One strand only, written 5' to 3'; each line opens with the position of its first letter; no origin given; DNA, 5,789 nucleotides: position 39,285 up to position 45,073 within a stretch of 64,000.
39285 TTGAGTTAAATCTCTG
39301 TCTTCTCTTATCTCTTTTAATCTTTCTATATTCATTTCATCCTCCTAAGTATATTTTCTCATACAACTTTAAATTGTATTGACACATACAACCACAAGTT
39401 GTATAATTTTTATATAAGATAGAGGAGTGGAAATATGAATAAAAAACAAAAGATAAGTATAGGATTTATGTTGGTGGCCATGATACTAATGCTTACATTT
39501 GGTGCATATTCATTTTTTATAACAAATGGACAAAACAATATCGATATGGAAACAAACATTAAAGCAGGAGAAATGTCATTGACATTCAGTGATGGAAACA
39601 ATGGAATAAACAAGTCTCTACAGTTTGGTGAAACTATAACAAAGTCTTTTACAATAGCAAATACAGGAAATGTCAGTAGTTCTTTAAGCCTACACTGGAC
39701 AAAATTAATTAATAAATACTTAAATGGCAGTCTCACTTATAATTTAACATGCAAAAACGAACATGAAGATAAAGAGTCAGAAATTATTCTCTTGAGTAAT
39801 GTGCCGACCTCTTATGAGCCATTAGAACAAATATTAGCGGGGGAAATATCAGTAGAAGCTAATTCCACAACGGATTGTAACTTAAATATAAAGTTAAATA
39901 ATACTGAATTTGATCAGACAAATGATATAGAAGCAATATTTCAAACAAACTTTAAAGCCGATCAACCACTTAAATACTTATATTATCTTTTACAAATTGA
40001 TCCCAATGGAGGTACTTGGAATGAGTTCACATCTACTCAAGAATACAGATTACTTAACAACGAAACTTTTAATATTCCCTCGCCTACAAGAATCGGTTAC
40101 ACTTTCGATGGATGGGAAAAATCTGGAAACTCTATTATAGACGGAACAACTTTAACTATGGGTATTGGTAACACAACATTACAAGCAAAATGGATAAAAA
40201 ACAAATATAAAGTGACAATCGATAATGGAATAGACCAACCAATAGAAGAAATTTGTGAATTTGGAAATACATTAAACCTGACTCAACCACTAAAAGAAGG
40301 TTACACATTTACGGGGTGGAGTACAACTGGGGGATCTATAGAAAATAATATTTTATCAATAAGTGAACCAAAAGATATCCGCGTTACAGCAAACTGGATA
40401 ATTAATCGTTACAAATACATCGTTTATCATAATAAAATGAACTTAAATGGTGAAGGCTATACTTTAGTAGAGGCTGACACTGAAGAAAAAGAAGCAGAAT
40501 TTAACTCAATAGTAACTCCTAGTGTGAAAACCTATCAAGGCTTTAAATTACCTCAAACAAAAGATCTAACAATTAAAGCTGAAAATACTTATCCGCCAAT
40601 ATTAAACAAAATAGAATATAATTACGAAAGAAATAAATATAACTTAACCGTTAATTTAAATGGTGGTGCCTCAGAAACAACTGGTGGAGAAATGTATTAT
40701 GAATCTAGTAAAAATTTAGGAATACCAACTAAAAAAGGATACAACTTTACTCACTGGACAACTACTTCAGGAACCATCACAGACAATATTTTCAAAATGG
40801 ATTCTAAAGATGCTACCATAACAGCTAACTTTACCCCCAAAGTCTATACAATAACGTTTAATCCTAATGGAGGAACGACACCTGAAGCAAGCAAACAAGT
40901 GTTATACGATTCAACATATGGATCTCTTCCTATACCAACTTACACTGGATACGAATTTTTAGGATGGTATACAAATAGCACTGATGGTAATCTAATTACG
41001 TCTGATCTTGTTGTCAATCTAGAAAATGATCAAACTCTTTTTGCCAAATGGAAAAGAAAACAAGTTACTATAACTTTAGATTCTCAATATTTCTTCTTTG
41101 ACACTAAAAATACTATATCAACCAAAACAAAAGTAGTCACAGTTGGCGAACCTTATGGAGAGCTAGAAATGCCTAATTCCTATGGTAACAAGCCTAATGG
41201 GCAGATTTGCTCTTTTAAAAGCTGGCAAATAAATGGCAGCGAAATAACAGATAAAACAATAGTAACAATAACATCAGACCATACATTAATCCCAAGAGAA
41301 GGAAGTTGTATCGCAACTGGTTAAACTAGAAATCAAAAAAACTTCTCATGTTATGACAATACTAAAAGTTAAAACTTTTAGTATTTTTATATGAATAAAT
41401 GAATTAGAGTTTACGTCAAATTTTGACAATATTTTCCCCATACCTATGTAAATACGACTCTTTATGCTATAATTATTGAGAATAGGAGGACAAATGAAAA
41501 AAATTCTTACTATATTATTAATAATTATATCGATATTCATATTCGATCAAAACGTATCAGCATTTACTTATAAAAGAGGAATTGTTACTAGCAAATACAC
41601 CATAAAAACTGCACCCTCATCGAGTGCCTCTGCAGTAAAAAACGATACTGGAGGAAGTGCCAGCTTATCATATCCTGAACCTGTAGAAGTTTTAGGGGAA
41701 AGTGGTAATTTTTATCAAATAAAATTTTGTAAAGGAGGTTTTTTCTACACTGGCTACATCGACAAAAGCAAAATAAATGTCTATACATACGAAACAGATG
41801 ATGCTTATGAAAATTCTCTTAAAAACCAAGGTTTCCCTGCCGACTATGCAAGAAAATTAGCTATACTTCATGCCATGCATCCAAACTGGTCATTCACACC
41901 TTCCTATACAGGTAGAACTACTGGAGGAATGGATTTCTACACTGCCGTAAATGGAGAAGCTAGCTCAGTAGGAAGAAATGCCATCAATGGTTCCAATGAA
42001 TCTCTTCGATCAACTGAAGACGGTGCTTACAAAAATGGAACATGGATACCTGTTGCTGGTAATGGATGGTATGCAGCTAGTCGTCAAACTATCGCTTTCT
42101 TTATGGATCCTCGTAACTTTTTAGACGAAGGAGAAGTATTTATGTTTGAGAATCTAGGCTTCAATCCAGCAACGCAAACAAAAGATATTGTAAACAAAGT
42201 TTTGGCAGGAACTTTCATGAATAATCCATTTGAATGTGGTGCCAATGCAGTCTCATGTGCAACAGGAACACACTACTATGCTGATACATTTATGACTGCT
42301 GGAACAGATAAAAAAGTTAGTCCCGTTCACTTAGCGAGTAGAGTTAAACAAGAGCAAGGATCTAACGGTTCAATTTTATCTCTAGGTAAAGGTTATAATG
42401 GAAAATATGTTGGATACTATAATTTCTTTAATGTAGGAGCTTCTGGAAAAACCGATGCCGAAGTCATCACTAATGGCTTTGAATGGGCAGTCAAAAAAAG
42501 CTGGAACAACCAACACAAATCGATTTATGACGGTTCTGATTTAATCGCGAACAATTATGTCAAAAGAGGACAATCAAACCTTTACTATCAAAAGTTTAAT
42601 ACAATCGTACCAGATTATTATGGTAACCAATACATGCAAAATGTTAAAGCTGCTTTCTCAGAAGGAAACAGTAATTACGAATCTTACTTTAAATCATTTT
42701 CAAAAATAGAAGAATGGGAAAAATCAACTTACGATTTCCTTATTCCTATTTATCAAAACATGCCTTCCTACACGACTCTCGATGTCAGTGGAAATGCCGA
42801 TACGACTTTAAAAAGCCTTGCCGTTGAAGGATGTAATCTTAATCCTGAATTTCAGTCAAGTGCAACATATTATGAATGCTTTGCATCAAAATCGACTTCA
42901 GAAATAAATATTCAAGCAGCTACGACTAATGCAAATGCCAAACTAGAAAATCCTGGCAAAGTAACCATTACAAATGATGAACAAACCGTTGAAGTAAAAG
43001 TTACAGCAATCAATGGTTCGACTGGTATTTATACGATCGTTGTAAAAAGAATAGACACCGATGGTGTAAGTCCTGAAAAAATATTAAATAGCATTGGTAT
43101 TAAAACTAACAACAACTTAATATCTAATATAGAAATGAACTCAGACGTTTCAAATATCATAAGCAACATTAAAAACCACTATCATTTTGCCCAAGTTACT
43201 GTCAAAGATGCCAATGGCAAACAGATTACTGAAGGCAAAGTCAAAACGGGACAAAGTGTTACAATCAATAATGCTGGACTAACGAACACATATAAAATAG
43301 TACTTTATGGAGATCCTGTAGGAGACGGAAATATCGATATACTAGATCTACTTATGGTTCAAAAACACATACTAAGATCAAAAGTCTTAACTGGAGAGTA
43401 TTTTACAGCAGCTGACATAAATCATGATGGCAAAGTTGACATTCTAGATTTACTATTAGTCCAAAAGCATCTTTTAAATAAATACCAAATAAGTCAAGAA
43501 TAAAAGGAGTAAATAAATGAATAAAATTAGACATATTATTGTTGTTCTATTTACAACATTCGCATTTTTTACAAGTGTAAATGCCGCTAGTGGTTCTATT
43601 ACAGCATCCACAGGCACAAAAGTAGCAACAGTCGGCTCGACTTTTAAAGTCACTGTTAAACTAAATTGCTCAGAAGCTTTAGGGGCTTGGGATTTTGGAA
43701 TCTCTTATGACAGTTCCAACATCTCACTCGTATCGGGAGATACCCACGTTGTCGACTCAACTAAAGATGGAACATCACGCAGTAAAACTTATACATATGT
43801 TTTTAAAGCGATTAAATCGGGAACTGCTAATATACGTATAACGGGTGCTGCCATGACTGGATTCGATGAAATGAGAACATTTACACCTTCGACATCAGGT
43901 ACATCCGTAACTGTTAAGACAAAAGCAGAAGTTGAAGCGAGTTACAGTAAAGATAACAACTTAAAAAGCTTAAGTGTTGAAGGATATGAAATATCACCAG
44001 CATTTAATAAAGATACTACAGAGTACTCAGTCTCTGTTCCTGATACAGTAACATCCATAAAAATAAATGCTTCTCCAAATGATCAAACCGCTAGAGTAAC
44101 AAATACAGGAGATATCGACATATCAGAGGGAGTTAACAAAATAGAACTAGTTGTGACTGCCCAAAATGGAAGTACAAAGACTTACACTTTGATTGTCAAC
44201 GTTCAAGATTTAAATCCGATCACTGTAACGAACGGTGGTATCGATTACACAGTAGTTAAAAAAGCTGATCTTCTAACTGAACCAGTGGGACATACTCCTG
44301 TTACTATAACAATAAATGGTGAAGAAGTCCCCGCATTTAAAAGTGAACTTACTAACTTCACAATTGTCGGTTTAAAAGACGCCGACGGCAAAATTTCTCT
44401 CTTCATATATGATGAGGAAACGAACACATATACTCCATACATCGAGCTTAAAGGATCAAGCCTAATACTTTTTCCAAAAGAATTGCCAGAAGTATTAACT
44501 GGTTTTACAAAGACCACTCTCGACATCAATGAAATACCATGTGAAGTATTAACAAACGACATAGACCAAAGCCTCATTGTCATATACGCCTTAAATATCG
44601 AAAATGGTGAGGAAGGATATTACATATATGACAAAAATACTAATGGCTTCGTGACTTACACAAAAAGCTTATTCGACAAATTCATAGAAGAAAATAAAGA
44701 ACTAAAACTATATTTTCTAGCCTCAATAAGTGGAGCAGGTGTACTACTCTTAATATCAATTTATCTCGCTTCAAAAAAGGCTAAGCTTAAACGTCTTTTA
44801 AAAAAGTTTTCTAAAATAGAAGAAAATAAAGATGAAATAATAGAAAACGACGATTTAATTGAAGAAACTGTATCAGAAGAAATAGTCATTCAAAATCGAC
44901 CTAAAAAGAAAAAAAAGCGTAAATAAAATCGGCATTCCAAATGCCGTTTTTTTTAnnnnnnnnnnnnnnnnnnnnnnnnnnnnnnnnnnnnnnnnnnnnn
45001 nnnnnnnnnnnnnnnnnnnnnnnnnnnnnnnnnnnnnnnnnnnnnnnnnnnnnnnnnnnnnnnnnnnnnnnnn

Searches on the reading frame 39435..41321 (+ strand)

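Call 51: search_protein_families(library=pfam, proteins=[window:39435-41321:+], max_evalue=0.001)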
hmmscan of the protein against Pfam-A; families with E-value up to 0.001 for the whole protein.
window:39435-41321:+ (629 aa): 2 families
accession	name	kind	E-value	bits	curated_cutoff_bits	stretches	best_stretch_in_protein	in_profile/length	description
PF09479.16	Flg_new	-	1.7e-32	111.7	27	2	471-538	1-65/65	Listeria-Bacteroides repeat domain (List_Bact_rpt)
PF18998.6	Flg_new_2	-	5.6e-16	58.7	23.6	1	402-468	1-71/73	Divergent InlB B-repeat domain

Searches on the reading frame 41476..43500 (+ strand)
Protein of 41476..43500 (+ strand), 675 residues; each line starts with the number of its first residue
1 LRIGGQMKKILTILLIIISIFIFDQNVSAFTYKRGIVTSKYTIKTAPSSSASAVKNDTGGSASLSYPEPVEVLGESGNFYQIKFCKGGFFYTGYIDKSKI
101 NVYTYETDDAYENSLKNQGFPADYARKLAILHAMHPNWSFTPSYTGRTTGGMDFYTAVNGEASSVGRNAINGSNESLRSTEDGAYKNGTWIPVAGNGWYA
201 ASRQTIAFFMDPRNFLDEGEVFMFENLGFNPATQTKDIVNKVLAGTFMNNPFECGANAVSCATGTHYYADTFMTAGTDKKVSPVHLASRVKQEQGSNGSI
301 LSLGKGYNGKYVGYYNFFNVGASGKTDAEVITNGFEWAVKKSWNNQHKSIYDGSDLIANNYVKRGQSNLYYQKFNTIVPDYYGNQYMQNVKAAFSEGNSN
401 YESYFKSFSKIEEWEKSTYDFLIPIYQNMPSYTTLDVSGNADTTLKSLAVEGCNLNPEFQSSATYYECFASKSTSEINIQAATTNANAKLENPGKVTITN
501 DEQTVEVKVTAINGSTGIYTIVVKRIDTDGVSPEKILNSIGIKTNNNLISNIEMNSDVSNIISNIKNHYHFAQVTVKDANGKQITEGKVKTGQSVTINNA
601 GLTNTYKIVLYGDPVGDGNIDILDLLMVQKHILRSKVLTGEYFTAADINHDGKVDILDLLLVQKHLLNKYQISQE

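Call 51: search_protein_families(library=pfam, proteins=[window:41476-43500:+], max_evalue=0.001)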
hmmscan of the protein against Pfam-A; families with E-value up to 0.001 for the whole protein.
window:41476-43500:+ (675 aa): 1 family
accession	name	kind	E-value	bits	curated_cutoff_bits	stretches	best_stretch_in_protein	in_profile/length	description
PF00404.24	Dockerin_1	-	2.5e-15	56.9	22.9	1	611-667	1-57/57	Dockerin type I domain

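Call 53: search_protein_families(library=ncbifam, proteins=[window:41476-43500:+], max_evalue=0.01)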
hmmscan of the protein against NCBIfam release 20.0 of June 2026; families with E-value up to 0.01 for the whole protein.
window:41476-43500:+ (675 aa): 1 family
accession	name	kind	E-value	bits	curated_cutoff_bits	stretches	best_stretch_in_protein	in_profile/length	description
NF052642.1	amidase_SagB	exception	8.5e-15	54.7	425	1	267-397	129-253/282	peptidoglycan release complex glucosaminidase SagB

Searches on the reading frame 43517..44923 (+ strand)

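Call 51: search_protein_families(library=pfam, proteins=[window:43517-44923:+], max_evalue=0.001)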
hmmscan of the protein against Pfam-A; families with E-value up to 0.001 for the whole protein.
window:43517-44923:+ (469 aa): 1 family
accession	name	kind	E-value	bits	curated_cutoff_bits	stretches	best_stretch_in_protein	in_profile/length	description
PF12733.13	Cadherin-like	-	6.6e-12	46.1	24.2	1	149-228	1-87/89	Cadherin-like beta sandwich domain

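Call 53: search_protein_families(library=ncbifam, proteins=[window:43517-44923:+], max_evalue=0.01)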
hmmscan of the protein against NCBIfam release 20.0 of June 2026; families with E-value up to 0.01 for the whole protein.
window:43517-44923:+ (469 aa): 0 families
